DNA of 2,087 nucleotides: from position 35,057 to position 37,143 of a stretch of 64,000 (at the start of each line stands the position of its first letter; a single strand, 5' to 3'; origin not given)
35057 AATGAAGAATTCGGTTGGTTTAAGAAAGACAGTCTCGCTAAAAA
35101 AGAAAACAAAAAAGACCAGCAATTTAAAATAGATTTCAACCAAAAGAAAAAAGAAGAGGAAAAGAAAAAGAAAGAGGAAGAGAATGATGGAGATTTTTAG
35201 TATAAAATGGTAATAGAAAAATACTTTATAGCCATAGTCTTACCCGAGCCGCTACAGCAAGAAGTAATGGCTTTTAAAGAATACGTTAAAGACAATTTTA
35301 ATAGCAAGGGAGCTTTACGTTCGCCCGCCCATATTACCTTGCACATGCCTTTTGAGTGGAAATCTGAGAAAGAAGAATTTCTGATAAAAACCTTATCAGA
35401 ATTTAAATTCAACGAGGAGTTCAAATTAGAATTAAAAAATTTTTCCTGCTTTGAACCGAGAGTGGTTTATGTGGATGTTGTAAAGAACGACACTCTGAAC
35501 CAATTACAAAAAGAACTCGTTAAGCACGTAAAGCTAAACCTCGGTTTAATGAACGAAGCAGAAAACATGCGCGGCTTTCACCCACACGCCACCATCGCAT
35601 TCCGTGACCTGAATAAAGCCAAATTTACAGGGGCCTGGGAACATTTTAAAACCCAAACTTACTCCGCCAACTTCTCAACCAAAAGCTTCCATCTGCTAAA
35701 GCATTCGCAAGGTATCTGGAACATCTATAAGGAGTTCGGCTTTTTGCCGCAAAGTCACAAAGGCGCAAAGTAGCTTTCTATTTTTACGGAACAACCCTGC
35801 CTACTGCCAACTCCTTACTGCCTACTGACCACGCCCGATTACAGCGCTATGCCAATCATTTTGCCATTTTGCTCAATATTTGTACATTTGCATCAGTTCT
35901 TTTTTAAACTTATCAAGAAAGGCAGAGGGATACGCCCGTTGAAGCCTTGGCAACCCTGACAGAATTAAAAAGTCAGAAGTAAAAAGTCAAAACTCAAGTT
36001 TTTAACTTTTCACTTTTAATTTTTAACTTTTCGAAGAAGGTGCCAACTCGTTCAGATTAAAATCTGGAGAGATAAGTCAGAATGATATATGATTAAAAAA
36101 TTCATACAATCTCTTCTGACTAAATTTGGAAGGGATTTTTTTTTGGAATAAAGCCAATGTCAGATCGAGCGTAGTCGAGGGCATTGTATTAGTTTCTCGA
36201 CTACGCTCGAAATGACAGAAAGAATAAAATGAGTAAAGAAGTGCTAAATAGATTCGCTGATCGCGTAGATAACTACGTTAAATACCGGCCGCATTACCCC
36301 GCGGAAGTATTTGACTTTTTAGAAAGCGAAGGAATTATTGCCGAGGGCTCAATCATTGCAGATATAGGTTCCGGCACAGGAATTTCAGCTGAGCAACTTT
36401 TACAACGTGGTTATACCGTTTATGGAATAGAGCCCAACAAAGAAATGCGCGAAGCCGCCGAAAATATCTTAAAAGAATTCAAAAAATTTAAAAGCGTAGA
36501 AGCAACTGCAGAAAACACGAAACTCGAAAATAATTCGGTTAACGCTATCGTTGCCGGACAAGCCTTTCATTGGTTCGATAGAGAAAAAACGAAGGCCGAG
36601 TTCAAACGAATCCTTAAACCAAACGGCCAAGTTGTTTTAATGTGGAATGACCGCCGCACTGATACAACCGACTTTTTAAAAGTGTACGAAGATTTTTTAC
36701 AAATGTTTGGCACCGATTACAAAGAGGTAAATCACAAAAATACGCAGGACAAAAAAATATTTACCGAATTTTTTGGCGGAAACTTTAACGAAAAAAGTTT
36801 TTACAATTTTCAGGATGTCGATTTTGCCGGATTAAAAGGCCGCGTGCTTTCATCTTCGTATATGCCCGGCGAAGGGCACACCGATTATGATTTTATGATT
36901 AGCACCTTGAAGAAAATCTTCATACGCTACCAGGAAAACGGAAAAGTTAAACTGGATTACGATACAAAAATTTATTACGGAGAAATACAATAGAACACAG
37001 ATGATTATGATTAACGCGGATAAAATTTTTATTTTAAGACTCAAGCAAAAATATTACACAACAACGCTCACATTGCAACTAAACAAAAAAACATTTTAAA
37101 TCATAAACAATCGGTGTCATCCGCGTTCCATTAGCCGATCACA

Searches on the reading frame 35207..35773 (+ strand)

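Call 9: search_protein_families(library=pfam, proteins=[window:35207-35773:+])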
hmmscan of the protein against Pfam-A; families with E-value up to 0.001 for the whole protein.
window:35207-35773:+ (188 aa): 3 families
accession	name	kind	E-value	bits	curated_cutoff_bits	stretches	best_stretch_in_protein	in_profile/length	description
PF13563.12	2_5_RNA_ligase2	-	2.1e-20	73.7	27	1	13-168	2-150/152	2'-5' RNA ligase superfamily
PF10469.15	AKAP7_NLS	-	2.1e-10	41.3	24.4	1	6-164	3-180/208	AKAP7 2'5' RNA ligase-like domain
PF02834.22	LigT_PEase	-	5.5e-10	39.7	23.3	1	12-88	3-87/87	LigT like Phosphoesterase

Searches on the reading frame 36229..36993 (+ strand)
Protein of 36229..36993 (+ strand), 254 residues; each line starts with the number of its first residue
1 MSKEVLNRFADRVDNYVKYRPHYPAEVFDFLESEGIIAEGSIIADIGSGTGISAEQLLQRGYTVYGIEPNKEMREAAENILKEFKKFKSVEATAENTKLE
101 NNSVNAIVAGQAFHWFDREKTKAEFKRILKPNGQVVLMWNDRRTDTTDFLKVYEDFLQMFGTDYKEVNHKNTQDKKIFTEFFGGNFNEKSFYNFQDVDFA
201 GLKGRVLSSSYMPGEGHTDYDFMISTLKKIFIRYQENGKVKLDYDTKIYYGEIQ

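Call 9: search_protein_families(library=pfam, proteins=[window:36229-36993:+])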
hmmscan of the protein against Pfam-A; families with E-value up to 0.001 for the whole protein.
window:36229-36993:+ (254 aa): 5 families
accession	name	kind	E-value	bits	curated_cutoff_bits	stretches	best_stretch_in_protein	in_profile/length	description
PF08241.18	Methyltransf_11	-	1.8e-19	70.6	21.2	1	45-136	2-94/95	Methyltransferase domain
PF13649.12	Methyltransf_25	-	4.9e-15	56.4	27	1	43-133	1-97/97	Methyltransferase domain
PF08242.18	Methyltransf_12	-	1.3e-10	42.3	30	1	45-134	2-97/98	Methyltransferase domain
PF13489.12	Methyltransf_23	-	5.3e-09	36.5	27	1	17-142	2-121/164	Methyltransferase domain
PF01209.24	Ubie_methyltran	-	0.00089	19.1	20.1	0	38-154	46-167/233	ubiE/COQ5 methyltransferase family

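Call 11: find_homologous_proteins(query=window:36229-36993:+, max_evalue=1e-20)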
Query window:36229-36993:+ (254 aa): 7770 proteins with E <= 1e-20 among 8000 candidates; the best 120 are listed.
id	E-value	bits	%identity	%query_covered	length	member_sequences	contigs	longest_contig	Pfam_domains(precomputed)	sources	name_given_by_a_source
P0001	1.6e-163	560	100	98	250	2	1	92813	PF13847.13,PF13489.13,PF13649.13,PF08241.19,PF08242.19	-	-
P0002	1.2e-147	508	87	100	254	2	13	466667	PF13847.13,PF13489.13,PF13649.13,PF08241.19,PF08242.19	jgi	jgi:ubiquinone/menaquinone biosynthesis C-methylase UbiE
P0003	6.4e-139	480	83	100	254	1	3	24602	PF13847.13,PF13489.13,PF13649.13,PF08241.19,PF08242.19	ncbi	ncbi:MAG: class I SAM-dependent methyltransferase [Bacteroidia bacterium]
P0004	1.6e-138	478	82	100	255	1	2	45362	PF13847.13,PF13489.13,PF13649.13,PF08241.19,PF08242.19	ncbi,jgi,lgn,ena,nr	ncbi:MAG TPA: class I SAM-dependent methyltransferase [Bacteroidia bacterium]|jgi:ubiquinone/menaqui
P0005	3.6e-138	477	82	100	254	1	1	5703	PF13489.13,PF13649.13,PF08241.19,PF08242.19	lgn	-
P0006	9.7e-138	476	82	100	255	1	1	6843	PF13489.13,PF13649.13,PF08241.19,PF08242.19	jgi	-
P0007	4.2e-137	474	82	100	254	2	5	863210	PF13847.13,PF13489.13,PF13649.13,PF08241.19,PF08242.19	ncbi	ncbi:MAG: class I SAM-dependent methyltransferase [Bacteroidia bacterium]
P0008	7.7e-137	473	81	100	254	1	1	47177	PF13847.13,PF13489.13,PF13649.13,PF08241.19,PF08242.19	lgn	-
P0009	4.2e-135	467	80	100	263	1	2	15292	PF13847.13,PF13489.13,PF13649.13,PF08241.19,PF08242.19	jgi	-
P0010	5.2e-135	467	80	99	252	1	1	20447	PF13847.13,PF13489.13,PF13649.13,PF08241.19,PF08242.19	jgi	-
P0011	8.0e-135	466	82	100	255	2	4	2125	PF13847.13,PF13489.13,PF13649.13,PF08241.19,PF08242.19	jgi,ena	jgi:ubiquinone/menaquinone biosynthesis C-methylase UbiE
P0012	1.0e-134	466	80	100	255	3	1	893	PF13489.13,PF13649.13,PF08241.19,PF08242.19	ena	-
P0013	1.6e-133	462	78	100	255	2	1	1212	PF13847.13,PF13489.13,PF13649.13,PF08241.19,PF08242.19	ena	-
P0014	5.0e-133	460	79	100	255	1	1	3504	PF13489.13,PF13649.13,PF08241.19,PF08242.19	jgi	jgi:SAM-dependent methyltransferase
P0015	1.4e-132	459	79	100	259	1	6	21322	PF13847.13,PF13489.13,PF13649.13,PF08241.19,PF08242.19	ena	-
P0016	3.0e-132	458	77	100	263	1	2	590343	PF13489.13,PF13649.13,PF08241.19,PF08242.19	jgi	-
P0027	8.4e-128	443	78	100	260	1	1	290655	PF13847.13,PF13489.13,PF13649.13,PF08241.19,PF08242.19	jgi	-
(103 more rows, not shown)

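Call 12: find_encoding_contigs(protein=P0002, flank=3000, max_places=10)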
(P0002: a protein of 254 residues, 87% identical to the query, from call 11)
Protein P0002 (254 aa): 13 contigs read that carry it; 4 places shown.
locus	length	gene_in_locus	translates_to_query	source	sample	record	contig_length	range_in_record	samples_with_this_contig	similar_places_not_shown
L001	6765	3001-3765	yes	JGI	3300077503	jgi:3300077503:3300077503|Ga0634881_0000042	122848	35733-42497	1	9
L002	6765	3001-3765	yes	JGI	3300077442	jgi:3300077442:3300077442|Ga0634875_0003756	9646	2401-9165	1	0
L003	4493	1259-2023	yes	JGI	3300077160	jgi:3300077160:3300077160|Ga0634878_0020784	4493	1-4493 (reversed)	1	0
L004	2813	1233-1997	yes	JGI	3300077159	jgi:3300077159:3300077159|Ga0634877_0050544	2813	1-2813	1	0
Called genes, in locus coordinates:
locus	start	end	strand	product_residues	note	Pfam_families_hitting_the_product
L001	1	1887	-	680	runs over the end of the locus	PF26696:PTL_trimer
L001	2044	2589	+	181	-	PF10469:AKAP7_NLS (weak), PF02834:LigT_PEase (weak), PF13563:2_5_RNA_ligase2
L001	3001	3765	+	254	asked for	PF13489:Methyltransf_23, PF13847:Methyltransf_31 (weak), PF08241:Methyltransf_11, PF08242:Methyltransf_12, PF13649:Methyltransf_25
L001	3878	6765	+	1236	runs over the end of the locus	PF02574:S-methyl_trans, PF00809:Pterin_bind, PF02607:B12-binding_2, PF02310:B12-binding, PF02965:Met_synt_B12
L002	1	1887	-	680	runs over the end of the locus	PF26696:PTL_trimer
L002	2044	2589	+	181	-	PF10469:AKAP7_NLS (weak), PF02834:LigT_PEase (weak), PF13563:2_5_RNA_ligase2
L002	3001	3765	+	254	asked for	PF13489:Methyltransf_23, PF13847:Methyltransf_31 (weak), PF08241:Methyltransf_11, PF08242:Methyltransf_12, PF13649:Methyltransf_25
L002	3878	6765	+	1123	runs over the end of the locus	?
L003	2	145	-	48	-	?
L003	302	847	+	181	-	PF10469:AKAP7_NLS (weak), PF02834:LigT_PEase (weak), PF13563:2_5_RNA_ligase2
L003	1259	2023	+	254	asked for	PF13489:Methyltransf_23, PF13847:Methyltransf_31 (weak), PF08241:Methyltransf_11, PF08242:Methyltransf_12, PF13649:Methyltransf_25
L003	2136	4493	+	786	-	?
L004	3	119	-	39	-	?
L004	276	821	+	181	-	PF10469:AKAP7_NLS (weak), PF02834:LigT_PEase (weak), PF13563:2_5_RNA_ligase2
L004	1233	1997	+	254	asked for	PF13489:Methyltransf_23, PF13847:Methyltransf_31 (weak), PF08241:Methyltransf_11, PF08242:Methyltransf_12, PF13649:Methyltransf_25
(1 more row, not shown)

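Call 13: find_encoding_contigs(protein=P0003, flank=3000, max_places=4)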
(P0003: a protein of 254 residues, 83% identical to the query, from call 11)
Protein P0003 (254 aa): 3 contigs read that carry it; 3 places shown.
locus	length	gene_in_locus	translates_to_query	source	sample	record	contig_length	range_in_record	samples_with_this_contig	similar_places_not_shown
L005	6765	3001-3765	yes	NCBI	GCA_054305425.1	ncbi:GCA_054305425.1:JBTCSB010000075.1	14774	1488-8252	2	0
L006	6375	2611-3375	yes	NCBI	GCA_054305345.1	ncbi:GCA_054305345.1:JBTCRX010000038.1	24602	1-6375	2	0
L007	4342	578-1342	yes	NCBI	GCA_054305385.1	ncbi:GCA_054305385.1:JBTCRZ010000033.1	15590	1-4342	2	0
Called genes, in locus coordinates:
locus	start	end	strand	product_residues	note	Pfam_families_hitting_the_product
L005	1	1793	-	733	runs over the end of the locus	PF18962:Por_Secre_tail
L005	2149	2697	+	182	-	PF10469:AKAP7_NLS, PF02834:LigT_PEase, PF13563:2_5_RNA_ligase2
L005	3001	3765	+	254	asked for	PF13489:Methyltransf_23, PF13847:Methyltransf_31 (weak), PF08241:Methyltransf_11, PF08242:Methyltransf_12, PF13649:Methyltransf_25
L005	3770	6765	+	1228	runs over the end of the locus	PF02574:S-methyl_trans, PF00809:Pterin_bind, PF02607:B12-binding_2, PF02310:B12-binding, PF02965:Met_synt_B12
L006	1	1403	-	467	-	?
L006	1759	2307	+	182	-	PF10469:AKAP7_NLS, PF02834:LigT_PEase, PF13563:2_5_RNA_ligase2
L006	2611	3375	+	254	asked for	PF13489:Methyltransf_23, PF13847:Methyltransf_31 (weak), PF08241:Methyltransf_11, PF08242:Methyltransf_12, PF13649:Methyltransf_25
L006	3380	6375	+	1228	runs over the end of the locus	PF02574:S-methyl_trans, PF00809:Pterin_bind, PF02607:B12-binding_2, PF02310:B12-binding, PF02965:Met_synt_B12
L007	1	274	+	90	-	PF13563:2_5_RNA_ligase2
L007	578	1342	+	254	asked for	PF13489:Methyltransf_23, PF13847:Methyltransf_31 (weak), PF08241:Methyltransf_11, PF08242:Methyltransf_12, PF13649:Methyltransf_25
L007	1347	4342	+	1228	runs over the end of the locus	PF02574:S-methyl_trans, PF00809:Pterin_bind, PF02607:B12-binding_2, PF02310:B12-binding, PF02965:Met_synt_B12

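Call 14: find_encoding_contigs(protein=P0007, flank=3000, max_places=4)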
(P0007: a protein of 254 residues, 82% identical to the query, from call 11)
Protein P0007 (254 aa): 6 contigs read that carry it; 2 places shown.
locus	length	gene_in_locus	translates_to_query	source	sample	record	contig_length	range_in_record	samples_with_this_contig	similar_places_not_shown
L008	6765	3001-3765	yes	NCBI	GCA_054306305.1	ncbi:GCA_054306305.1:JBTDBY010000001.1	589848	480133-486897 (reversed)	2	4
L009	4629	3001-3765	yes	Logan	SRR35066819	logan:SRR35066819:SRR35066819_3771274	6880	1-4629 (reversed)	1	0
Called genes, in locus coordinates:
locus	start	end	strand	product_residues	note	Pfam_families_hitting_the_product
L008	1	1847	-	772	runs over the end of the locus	PF18962:Por_Secre_tail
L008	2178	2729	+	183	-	PF10469:AKAP7_NLS, PF02834:LigT_PEase, PF13563:2_5_RNA_ligase2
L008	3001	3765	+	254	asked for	PF13489:Methyltransf_23, PF13847:Methyltransf_31 (weak), PF08241:Methyltransf_11, PF08242:Methyltransf_12, PF13649:Methyltransf_25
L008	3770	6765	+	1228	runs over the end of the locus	PF02574:S-methyl_trans, PF00809:Pterin_bind, PF02607:B12-binding_2, PF02310:B12-binding, PF02965:Met_synt_B12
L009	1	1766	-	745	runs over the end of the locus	PF18962:Por_Secre_tail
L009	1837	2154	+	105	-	-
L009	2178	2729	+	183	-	PF10469:AKAP7_NLS, PF02834:LigT_PEase, PF13563:2_5_RNA_ligase2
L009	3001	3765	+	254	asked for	PF13489:Methyltransf_23, PF13847:Methyltransf_31 (weak), PF08241:Methyltransf_11, PF08242:Methyltransf_12, PF13649:Methyltransf_25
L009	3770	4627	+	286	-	?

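Call 19: find_related_loci(query=A2, collection=genome_contigs, flank=1200)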
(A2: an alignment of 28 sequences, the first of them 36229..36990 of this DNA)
Query A2 (254 aa) in genome_contigs; peptide patterns used: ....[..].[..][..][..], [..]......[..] (x = any residue, [..] = any of these).
600 stretches matched a pattern (row limit reached: there are more); 596 encode a relative of the query (tblastn E <= 1e-3); the best 80 are kept; 80 distinct loci.
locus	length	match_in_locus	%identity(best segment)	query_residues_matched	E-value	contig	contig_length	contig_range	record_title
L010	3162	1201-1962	70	5-254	2e-118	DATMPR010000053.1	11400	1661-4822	MAG TPA_asm: Bacteroidia bacterium isolate SMAG_U12907 k141_3747473, whole genome shotgun sequence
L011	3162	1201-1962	65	6-253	2e-112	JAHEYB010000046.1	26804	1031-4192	MAG: Bacteroidetes bacterium isolate nzgw118 NODE_1907_length_26805_cov_5.398029, whole genome shotgun sequence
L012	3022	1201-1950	62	4-254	4e-107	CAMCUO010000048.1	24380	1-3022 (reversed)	MAG: Chitinophaga pinensis isolate TrH-25oct19-117 genome assembly, contig: TrH-25oct19-C3799, whole genome shotgun sequ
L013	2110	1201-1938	53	8-253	4e-92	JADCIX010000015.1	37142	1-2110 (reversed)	MAG: Rhodocyclaceae bacterium isolate M042S1SP1A13QC M042S1_15, whole genome shotgun sequence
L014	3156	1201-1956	52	2-253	1e-89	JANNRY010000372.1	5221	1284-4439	MAG: Betaproteobacteria bacterium isolate SOY_31_metabat_296 SOY_31_k141_501594, whole genome shotgun sequence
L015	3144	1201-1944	52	7-254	3e-89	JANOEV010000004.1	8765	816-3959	MAG: Burkholderiales bacterium isolate SOY_65_metabat_14 SOY_65_k141_734693, whole genome shotgun sequence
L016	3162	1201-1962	51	1-254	5e-87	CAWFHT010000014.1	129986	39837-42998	MAG: uncultured beta proteobacterium isolate MFD05674.bin.2.55 genome assembly, contig: contig_32293, whole genome shotg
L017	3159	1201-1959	50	1-253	7e-87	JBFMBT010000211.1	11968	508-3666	MAG: Verrucomicrobiota bacterium isolate MAG171 MAG171_211, whole genome shotgun sequence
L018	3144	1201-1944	53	4-252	2e-86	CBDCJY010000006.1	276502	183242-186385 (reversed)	MAG: Pyrinomonadaceae bacterium isolate 0bc9c3e4-857b-42b5-a55a-c237b0de220f genome assembly, contig: contig_6, whole ge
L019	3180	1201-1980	56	4-254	1e-96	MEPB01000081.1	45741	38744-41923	MAG: Bacteroidetes bacterium RIFCSPLOWO2_12_FULL_35_15 rifcsplowo2_12_scaffold_553, whole genome shotgun sequence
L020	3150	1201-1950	51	1-251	2e-85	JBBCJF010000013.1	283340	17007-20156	MAG: Haloferula sp. isolate MAG_CPA_20 P10A_000000002265, whole genome shotgun sequence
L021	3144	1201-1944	52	5-253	2e-85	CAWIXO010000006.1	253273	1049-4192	MAG: uncultured Actinomycetota bacterium isolate MFD04935.bin.2.95 genome assembly, contig: contig_18570, whole genome s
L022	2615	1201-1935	52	7-253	4e-85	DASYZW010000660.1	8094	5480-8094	MAG TPA_asm: Verrucomicrobiia bacterium isolate SMAG_U6372 k141_79602, whole genome shotgun sequence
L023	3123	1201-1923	53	8-249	7e-84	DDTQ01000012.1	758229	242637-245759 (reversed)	MAG TPA_asm: Ignavibacteria bacterium UBA2360 UBA2360_contig_76, whole genome shotgun sequence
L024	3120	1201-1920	52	8-253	1e-83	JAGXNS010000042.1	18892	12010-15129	MAG: Promethearchaeota archaeon isolate bin49 NODE_42_length_18892_cov_144.698166, whole genome shotgun sequence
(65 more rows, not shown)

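Call 23: find_related_loci(query=window:36229-36990:+, collection=metagenome_contigs, flank=1000)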
Query window:36229-36990:+ (254 aa) in metagenome_contigs; peptide patterns used: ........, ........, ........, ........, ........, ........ (x = any residue, [..] = any of these).
324 stretches matched a pattern; 259 encode a relative of the query (tblastn E <= 1e-3); the best 80 are kept; 80 distinct loci.
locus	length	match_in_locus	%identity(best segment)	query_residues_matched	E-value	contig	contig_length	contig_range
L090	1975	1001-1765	82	1-254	1e-150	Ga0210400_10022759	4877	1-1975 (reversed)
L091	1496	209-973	82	1-254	1e-154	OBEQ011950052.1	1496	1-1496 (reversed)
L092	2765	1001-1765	82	1-254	3e-143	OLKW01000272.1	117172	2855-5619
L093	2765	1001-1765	77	1-254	1e-139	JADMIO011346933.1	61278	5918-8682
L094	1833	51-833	77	1-251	2e-145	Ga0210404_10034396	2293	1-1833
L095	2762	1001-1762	76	1-253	8e-134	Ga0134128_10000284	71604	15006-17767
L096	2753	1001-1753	75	1-251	5e-129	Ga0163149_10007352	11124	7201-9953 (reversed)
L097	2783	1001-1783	70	1-253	2e-126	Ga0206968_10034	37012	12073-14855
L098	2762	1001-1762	69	5-254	3e-120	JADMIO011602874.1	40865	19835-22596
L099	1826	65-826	70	5-254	1e-122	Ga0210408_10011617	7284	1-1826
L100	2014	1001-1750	63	2-251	6e-114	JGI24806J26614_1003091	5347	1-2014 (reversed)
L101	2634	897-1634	59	8-253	7e-103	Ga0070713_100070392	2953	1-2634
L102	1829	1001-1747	59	8-254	6e-106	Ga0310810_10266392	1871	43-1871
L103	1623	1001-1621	68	1-203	5e-94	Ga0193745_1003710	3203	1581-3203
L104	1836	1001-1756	52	2-253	4e-93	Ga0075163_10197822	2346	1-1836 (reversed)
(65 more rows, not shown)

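Call 57: find_encoding_contigs(protein=P0004, flank=1500, max_places=3)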
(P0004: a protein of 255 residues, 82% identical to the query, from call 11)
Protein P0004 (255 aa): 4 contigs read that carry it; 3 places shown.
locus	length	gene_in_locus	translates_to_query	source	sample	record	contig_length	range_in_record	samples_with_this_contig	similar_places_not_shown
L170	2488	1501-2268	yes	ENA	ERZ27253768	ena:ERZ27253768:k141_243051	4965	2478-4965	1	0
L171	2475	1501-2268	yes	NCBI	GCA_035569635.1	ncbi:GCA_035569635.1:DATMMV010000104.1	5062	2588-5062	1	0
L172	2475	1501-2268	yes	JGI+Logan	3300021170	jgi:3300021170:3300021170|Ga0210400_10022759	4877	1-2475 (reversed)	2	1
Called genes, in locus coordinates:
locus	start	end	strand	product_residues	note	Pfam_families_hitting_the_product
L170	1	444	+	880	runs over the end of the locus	-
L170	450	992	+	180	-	PF02834:LigT_PEase, PF13563:2_5_RNA_ligase2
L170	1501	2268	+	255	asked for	PF13489:Methyltransf_23 (weak), PF13847:Methyltransf_31 (weak), PF08241:Methyltransf_11, PF08242:Methyltransf_12, PF13649:Methyltransf_25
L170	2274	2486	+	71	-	?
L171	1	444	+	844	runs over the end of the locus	-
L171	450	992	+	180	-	PF02834:LigT_PEase, PF13563:2_5_RNA_ligase2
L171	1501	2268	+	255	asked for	PF13489:Methyltransf_23 (weak), PF13847:Methyltransf_31 (weak), PF08241:Methyltransf_11, PF08242:Methyltransf_12, PF13649:Methyltransf_25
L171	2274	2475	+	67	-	PF02574:S-methyl_trans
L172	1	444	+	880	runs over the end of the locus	-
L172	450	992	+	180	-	PF02834:LigT_PEase, PF13563:2_5_RNA_ligase2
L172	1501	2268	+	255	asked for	PF13489:Methyltransf_23 (weak), PF13847:Methyltransf_31 (weak), PF08241:Methyltransf_11, PF08242:Methyltransf_12, PF13649:Methyltransf_25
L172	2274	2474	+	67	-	PF02574:S-methyl_trans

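Call 58: find_encoding_contigs(protein=P0009, flank=1500, max_places=3)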
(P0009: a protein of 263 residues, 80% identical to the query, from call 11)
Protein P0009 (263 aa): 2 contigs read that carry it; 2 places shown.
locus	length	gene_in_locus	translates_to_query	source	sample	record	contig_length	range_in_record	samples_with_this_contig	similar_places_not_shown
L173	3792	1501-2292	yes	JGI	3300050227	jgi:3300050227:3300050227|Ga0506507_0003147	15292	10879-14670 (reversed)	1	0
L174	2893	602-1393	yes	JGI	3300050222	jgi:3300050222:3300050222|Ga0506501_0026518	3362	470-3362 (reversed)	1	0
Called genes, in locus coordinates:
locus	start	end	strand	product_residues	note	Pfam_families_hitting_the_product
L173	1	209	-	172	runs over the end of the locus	PF00210:Ferritin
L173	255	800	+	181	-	PF10469:AKAP7_NLS, PF02834:LigT_PEase, PF13563:2_5_RNA_ligase2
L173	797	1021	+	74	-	PF11146:DUF2905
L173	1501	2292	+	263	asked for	PF13489:Methyltransf_23, PF13847:Methyltransf_31 (weak), PF08241:Methyltransf_11, PF08242:Methyltransf_12, PF13649:Methyltransf_25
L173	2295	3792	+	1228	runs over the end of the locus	PF02574:S-methyl_trans, PF00809:Pterin_bind, PF02607:B12-binding_2, PF02310:B12-binding, PF02965:Met_synt_B12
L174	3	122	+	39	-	?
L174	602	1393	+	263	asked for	PF13489:Methyltransf_23, PF13847:Methyltransf_31 (weak), PF08241:Methyltransf_11, PF08242:Methyltransf_12, PF13649:Methyltransf_25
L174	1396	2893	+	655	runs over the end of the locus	?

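Call 59: find_encoding_contigs(protein=P0016, flank=1500, max_places=3)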
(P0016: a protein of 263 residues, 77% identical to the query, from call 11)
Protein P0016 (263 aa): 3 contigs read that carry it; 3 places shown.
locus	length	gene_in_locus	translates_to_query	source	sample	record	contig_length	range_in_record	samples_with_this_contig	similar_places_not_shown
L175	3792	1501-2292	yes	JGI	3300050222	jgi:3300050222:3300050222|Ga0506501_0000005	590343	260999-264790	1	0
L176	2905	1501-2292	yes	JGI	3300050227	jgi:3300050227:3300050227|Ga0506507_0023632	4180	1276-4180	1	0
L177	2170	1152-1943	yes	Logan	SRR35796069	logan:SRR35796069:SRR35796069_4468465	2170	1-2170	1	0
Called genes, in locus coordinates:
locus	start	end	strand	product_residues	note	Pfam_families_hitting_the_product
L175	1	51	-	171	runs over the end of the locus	PF00210:Ferritin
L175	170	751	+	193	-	PF10469:AKAP7_NLS, PF02834:LigT_PEase (weak), PF13563:2_5_RNA_ligase2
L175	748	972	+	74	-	PF11146:DUF2905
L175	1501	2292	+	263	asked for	PF13489:Methyltransf_23 (weak), PF08241:Methyltransf_11, PF08242:Methyltransf_12 (weak), PF13649:Methyltransf_25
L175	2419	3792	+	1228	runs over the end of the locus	PF02574:S-methyl_trans, PF00809:Pterin_bind, PF02607:B12-binding_2, PF02310:B12-binding, PF02965:Met_synt_B12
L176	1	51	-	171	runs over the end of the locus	PF00210:Ferritin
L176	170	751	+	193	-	PF10469:AKAP7_NLS, PF02834:LigT_PEase (weak), PF13563:2_5_RNA_ligase2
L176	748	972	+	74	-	PF11146:DUF2905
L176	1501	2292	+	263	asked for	PF13489:Methyltransf_23 (weak), PF08241:Methyltransf_11, PF08242:Methyltransf_12 (weak), PF13649:Methyltransf_25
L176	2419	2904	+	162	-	?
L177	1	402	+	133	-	?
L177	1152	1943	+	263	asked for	PF13489:Methyltransf_23 (weak), PF08241:Methyltransf_11, PF08242:Methyltransf_12 (weak), PF13649:Methyltransf_25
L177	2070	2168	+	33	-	?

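Call 60: find_encoding_contigs(protein=P0027, flank=1500, max_places=3)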
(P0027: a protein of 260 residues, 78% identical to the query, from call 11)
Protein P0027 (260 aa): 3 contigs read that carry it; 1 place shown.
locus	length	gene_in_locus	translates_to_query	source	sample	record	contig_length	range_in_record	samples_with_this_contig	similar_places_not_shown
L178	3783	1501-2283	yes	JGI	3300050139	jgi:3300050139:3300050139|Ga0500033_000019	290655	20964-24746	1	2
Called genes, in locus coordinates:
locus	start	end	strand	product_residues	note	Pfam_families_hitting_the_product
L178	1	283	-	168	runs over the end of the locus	PF00210:Ferritin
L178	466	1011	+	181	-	PF10469:AKAP7_NLS (weak), PF02834:LigT_PEase (weak), PF13563:2_5_RNA_ligase2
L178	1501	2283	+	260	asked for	PF13489:Methyltransf_23 (weak), PF13847:Methyltransf_31, PF08241:Methyltransf_11, PF08242:Methyltransf_12, PF13649:Methyltransf_25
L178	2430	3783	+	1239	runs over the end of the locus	PF02574:S-methyl_trans, PF00809:Pterin_bind, PF02607:B12-binding_2, PF02310:B12-binding, PF02965:Met_synt_B12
